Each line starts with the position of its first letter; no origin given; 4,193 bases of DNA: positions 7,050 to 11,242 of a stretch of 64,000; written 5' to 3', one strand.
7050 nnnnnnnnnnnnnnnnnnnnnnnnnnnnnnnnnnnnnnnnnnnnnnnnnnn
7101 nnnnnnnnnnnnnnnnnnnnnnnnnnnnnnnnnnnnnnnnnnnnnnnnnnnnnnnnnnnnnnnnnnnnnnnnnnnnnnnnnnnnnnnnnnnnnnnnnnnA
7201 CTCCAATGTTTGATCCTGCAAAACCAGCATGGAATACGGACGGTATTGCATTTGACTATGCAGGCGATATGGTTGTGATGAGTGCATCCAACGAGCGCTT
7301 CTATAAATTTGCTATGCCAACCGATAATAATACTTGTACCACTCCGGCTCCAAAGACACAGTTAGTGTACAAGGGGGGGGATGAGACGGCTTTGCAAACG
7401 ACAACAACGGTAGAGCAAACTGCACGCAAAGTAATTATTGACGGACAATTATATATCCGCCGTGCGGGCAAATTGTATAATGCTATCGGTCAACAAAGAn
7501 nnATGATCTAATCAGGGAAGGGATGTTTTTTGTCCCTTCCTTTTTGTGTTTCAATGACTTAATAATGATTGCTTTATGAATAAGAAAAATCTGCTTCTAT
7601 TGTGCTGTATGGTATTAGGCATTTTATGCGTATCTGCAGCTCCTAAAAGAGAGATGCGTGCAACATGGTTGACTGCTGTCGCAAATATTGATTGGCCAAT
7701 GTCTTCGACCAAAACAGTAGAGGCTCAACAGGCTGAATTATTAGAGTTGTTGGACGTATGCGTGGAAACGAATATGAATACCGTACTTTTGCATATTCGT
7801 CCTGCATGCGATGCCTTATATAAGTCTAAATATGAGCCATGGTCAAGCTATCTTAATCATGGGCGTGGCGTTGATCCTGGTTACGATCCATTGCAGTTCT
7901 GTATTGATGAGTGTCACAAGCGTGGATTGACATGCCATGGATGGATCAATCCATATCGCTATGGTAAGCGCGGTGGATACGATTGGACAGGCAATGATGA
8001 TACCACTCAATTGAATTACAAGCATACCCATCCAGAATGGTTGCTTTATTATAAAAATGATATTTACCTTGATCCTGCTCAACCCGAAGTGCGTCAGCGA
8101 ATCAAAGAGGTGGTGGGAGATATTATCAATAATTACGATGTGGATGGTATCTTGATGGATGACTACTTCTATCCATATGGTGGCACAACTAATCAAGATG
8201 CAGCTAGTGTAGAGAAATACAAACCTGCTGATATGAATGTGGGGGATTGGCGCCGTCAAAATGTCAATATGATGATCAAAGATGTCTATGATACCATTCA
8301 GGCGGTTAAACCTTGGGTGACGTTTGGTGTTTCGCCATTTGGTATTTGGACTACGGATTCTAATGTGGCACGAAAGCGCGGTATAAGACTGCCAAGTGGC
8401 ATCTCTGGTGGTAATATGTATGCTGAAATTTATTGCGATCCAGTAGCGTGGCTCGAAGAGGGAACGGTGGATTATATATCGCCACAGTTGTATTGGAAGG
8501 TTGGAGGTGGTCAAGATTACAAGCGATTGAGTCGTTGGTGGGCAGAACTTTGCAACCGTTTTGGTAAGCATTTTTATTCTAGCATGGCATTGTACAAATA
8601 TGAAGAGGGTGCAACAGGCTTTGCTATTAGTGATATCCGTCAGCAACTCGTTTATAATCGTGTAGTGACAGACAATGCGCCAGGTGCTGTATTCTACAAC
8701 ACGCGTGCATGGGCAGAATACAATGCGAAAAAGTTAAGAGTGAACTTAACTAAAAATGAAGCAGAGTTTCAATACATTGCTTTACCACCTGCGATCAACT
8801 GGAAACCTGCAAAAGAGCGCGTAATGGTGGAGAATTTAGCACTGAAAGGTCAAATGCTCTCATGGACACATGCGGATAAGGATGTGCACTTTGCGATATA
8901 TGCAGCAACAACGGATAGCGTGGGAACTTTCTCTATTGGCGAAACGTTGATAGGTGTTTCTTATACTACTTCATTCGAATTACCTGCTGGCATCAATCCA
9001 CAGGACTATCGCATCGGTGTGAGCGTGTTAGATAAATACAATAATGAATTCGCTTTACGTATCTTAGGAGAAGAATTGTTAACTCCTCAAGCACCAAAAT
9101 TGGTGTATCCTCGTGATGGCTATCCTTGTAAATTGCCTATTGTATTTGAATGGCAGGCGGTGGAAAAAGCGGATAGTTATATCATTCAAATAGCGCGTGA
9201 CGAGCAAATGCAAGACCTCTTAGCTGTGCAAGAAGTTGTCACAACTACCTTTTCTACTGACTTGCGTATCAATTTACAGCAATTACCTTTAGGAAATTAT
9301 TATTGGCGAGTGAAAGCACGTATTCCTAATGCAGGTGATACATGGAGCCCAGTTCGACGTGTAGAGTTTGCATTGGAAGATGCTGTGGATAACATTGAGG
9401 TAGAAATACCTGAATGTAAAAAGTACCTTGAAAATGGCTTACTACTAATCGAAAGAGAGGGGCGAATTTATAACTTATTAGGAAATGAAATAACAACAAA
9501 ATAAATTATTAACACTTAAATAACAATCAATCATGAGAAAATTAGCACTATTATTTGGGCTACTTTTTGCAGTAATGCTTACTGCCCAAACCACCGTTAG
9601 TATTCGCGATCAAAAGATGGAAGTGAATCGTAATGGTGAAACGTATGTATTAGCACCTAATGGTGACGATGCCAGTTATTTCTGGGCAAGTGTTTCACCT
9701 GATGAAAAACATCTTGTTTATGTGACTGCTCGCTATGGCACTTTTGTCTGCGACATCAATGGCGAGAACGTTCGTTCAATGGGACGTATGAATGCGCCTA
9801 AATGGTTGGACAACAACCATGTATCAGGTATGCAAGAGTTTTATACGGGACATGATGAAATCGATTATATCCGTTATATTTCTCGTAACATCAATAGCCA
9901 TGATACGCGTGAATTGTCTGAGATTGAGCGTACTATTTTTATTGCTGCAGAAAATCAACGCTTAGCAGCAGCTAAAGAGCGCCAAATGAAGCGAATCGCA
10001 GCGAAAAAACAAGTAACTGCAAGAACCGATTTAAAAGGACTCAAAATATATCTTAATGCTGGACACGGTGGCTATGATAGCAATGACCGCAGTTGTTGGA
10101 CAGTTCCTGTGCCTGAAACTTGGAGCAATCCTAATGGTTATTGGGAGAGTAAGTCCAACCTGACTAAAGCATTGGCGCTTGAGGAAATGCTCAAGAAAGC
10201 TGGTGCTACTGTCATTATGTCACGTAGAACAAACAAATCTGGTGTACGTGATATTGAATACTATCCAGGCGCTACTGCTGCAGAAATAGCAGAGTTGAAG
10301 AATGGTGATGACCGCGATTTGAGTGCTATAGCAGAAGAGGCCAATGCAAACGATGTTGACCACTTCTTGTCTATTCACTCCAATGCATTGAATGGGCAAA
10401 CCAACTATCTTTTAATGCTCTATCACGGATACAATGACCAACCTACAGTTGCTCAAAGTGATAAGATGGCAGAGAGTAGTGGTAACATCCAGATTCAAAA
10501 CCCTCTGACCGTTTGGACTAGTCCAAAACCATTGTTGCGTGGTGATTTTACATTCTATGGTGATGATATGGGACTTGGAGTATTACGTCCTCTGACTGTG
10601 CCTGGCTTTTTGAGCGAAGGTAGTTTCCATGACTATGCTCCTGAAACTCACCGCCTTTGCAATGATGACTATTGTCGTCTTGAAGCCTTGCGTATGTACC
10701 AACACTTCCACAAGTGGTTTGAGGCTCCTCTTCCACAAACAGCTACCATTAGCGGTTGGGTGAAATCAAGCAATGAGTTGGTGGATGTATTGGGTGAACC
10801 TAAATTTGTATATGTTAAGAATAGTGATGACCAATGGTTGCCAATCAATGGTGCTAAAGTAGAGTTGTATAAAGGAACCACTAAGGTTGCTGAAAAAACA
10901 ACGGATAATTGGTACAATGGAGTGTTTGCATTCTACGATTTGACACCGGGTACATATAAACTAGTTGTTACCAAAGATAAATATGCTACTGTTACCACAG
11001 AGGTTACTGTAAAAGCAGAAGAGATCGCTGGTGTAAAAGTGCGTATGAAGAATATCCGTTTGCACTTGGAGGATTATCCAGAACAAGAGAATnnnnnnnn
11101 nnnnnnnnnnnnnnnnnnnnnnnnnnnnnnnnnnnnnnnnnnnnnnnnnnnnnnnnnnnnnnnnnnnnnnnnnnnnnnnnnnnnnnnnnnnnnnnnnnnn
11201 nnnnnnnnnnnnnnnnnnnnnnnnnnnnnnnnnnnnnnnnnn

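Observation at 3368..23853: SusC/SusD operon hard-wired to peptidoglycan-cleaving enzymes: candidate peptidoglycan/muropeptide utilisation locus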

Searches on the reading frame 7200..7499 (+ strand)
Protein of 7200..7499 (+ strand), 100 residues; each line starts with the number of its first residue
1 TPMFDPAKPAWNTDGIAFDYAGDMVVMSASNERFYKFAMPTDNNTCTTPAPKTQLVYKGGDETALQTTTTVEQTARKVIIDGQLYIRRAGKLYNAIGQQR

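Call 50: search_protein_families(library=ncbifam, proteins=[window:7200-7499:+], max_evalue=10)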
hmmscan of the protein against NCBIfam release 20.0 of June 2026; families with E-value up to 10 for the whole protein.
window:7200-7499:+ (100 aa): 0 families

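Call 51: search_protein_families(library=pfam, proteins=[window:7200-7499:+], max_evalue=10)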
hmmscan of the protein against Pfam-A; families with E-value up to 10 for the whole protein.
window:7200-7499:+ (100 aa): 1 family
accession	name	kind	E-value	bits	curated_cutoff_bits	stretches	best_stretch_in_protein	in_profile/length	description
PF06300.18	Tsp45I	-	0.053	13.5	25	1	67-98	211-242/260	Tsp45I type II restriction enzyme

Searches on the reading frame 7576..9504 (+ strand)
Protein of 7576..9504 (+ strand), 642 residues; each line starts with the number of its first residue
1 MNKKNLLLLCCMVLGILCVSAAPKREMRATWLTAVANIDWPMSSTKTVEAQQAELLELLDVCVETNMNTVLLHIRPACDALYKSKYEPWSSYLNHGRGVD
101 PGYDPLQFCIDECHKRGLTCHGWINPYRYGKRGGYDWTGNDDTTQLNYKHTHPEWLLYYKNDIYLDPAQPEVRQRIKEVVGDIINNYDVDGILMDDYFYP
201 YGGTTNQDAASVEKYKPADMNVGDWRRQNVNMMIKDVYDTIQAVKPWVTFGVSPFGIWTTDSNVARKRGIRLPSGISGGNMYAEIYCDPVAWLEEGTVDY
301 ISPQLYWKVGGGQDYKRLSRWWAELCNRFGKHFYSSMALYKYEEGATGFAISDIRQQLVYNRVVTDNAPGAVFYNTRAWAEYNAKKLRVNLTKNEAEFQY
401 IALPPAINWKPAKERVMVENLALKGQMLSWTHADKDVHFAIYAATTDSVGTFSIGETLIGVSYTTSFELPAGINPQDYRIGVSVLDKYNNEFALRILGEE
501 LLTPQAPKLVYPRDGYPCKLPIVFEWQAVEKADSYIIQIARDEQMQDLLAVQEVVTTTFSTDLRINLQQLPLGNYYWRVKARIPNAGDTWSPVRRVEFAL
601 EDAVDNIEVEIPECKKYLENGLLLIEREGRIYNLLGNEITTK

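Call 3: search_protein_families(library=pfam, proteins=[window:7576-9504:+], max_evalue=0.01)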
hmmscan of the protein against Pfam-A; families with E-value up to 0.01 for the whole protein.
window:7576-9504:+ (642 aa): 2 families
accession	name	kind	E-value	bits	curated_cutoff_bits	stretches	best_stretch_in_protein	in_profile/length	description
PF02638.21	GHL10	-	6.4e-64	216.5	27.9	1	26-343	1-300/311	Glycosyl hydrolase-like 10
PF14871.12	GHL6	-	0.0032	18.1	35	0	58-195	5-131/132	Hypothetical glycosyl hydrolase 6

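Call 4: search_protein_families(library=ncbifam, proteins=[window:7576-9504:+], max_evalue=0.01)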
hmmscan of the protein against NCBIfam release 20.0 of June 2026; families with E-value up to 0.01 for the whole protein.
window:7576-9504:+ (642 aa): 0 families

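Call 21: search_solved_structures(query=window:7576-9504:+, max_evalue=0.01, show_alignments=0)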
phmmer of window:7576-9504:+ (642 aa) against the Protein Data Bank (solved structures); distinct sequences matched with E-value up to 0.01: 1.
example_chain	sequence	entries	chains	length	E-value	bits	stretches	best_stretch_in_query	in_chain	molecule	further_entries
5oq2_A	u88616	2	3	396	1.3e-79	271.5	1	24-380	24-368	Cwp19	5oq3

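Call 62: search_solved_structures(query=window:7576-9504:+, max_evalue=0.001, show_alignments=1)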
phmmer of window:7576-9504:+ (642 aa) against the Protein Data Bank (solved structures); distinct sequences matched with E-value up to 0.001: 1.
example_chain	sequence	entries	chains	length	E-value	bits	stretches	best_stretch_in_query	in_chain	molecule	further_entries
5oq2_A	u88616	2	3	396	1.3e-79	271.5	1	24-380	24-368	Cwp19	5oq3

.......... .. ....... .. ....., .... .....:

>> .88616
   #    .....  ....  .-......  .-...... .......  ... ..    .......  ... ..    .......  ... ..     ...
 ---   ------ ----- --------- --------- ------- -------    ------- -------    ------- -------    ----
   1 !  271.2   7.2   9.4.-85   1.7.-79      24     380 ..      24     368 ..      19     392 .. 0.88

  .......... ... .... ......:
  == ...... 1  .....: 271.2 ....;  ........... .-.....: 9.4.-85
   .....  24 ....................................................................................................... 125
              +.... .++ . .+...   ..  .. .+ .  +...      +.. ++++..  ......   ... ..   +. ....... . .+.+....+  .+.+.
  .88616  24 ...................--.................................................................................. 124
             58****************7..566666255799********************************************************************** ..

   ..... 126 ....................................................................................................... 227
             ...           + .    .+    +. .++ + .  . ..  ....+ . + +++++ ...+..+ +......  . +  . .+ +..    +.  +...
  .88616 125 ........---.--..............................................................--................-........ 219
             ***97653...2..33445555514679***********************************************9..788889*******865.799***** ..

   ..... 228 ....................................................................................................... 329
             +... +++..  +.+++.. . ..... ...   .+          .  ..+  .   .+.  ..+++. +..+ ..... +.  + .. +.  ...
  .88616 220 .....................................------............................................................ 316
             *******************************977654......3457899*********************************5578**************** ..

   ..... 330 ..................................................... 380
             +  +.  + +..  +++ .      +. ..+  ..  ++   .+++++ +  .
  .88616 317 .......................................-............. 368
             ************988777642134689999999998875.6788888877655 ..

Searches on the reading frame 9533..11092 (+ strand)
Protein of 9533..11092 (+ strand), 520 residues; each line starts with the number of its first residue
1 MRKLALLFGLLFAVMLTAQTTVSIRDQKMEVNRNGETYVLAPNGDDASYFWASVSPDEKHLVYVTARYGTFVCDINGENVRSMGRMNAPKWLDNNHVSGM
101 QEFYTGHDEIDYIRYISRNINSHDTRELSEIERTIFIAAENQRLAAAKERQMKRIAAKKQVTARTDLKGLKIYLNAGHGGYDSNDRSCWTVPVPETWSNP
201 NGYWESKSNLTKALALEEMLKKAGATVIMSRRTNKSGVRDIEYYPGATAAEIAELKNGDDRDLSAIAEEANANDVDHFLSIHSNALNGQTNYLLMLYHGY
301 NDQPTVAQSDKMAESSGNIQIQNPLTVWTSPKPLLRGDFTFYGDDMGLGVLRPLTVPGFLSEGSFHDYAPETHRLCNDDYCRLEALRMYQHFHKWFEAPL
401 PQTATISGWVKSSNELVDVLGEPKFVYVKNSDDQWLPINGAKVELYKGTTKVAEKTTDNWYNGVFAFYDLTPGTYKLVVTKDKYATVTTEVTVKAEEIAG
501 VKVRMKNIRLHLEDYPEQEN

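Call 74: predict_structure(alignment_id=A2)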
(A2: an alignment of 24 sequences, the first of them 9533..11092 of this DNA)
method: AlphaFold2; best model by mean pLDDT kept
length: 520 residues; sequences in the alignment: 24
mean_pLDDT: 81.0   pTM: 0.84
mean pLDDT of the five models: 81.0, 79.8, 79.7, 78.9, 78.6
residues with pLDDT >= 90: 230; 70-90: 172; 50-70: 78; < 50: 40
segments of 3 or more residues with pLDDT < 50: 14-16, 186-205, 366-375, 514-520
pLDDT, mean of each block of 10 residues (from residue 1): 59 58 89 89 88 94 88 93 88 94 69 89 89 93 89 73 78 83 46 39 60 94 94 74 73 73 86 92 63 87 91 94 81 89 72 90 54 56 92 93 93 83 67 82 96 83 84 98 95 94 90 47
secondary structure, 60 per line:
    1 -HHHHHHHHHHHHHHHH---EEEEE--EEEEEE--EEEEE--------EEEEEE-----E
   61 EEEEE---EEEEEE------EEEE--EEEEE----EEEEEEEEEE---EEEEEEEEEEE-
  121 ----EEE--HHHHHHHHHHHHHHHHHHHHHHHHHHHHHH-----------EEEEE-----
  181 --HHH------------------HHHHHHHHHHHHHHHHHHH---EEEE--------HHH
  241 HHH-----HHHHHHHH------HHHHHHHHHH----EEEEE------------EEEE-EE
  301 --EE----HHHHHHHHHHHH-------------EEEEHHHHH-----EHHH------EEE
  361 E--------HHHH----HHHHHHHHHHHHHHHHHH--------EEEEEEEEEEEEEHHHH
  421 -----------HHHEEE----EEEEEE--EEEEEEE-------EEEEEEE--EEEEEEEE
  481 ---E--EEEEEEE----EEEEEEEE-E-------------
elements in order: H2-17 E21-25 E28-33 E36-40 E49-54 E60-65 E69-74 E81-84 E87-91 E96-105 E109-119 E125-127 H130-159 E171-175 H204-222 E226-229 H238-243 H249-256 H263-272 E277-281 E294-297 H309-320 E334-337 H338-342 E358-361 H370-373 H378-395 E404-416 H417-420 E435-437 E442-447 E450-456 E464-470 E473-480 E487-493 E498-505

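Call 77: fold_search(model_id=the predicted structure, library=pdb)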
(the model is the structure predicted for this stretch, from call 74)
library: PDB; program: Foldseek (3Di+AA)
matches with E <= 10: 1805; with E <= 0.001: 33
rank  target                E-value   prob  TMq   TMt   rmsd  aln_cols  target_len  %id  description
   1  2nsm                  2.9e-09  1.00  0.21  0.26  21.7       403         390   11  Crystal structure of the human carboxypeptidase N (Kininase I) catalytic domain (released 2007-04-24)
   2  7rag_B                9.8e-09  1.00  0.30  0.72   5.1       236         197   19  Structure of the CwlD amidase from Clostridioides difficile in complex with the GerS lipoprotein (released 2021-09-08)
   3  7tj4_B                4.9e-08  1.00  0.27  0.75   6.4       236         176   18  Structure of the S. aureus amidase LytH and activator ActH extracellular domains (released 2022-07-06)
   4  5emi                  1.1e-07  1.00  0.29  0.79   3.8       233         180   18  N-acetylmuramoyl-L-alanine amidase AmiC2 of Nostoc punctiforme (released 2016-02-10)
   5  4rn7                  2.2e-07  1.00  0.29  0.76   3.8       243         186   16  The crystal structure of N-acetylmuramoyl-L-alanine amidase from Clostridium difficile 630 (released 2014-11-05)
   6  1jwq                  6.8e-07  1.00  0.30  0.80   3.9       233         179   17  Structure of the catalytic domain of CwlV, N-acetylmuramoyl-L-alanine amidase from Bacillus(Paenibacillus) polymyxa var. (released 2003-11-18)
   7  1qmu_A                9.5e-07  1.00  0.21  0.27  19.9       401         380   11  Duck carboxypeptidase D domain II (released 2000-10-13)
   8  8c2o_B                1.7e-06  1.00  0.29  0.61   7.0       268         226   14  Structure of E. coli AmiA (released 2023-06-14)
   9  3ne8                  3.1e-06  1.00  0.30  0.64   5.9       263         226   17  The crystal structure of a domain from N-acetylmuramoyl-l-alanine amidase of Bartonella henselae str. Houston-1 (released 2010-07-14)
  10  7agm_A                3.6e-06  1.00  0.30  0.68   7.5       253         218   13  Crystal structure of the N-acetylmuramyl-L-alanine amidase, Ami1, from Mycobacterium smegmatis (released 2020-11-18)
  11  4lq6                  4.5e-06  1.00  0.30  0.69   7.9       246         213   15  Crystal structure of Rv3717 reveals a novel amidase from M. tuberculosis (released 2013-12-04)
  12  8c0j_C                4.5e-06  1.00  0.29  0.69   4.6       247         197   16  Structure of AmiB enzymatic domain bound to the EnvC LytM domain (released 2023-06-14)
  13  7agl                  6.7e-06  1.00  0.27  0.59   7.0       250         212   17  crystal structure of the apo form of the N-acetylmuramyl-L-alanine amidase, Ami1, from Mycobacterium abscessus. (released 2020-11-18)
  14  7ago                  8.4e-06  1.00  0.29  0.65   7.6       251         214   17  crystal structure of the N-acetylmuramyl-L-alanine amidase, Ami1, from Mycobacterium abscessus bound to L-Alanine-D-isog (released 2020-11-18)
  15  9cun                  8.8e-06  1.00  0.30  0.69   7.5       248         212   15  Crystal structure of Ami1 from M. tuberculosis in complex with a tetrazole compound (released 2024-11-20)
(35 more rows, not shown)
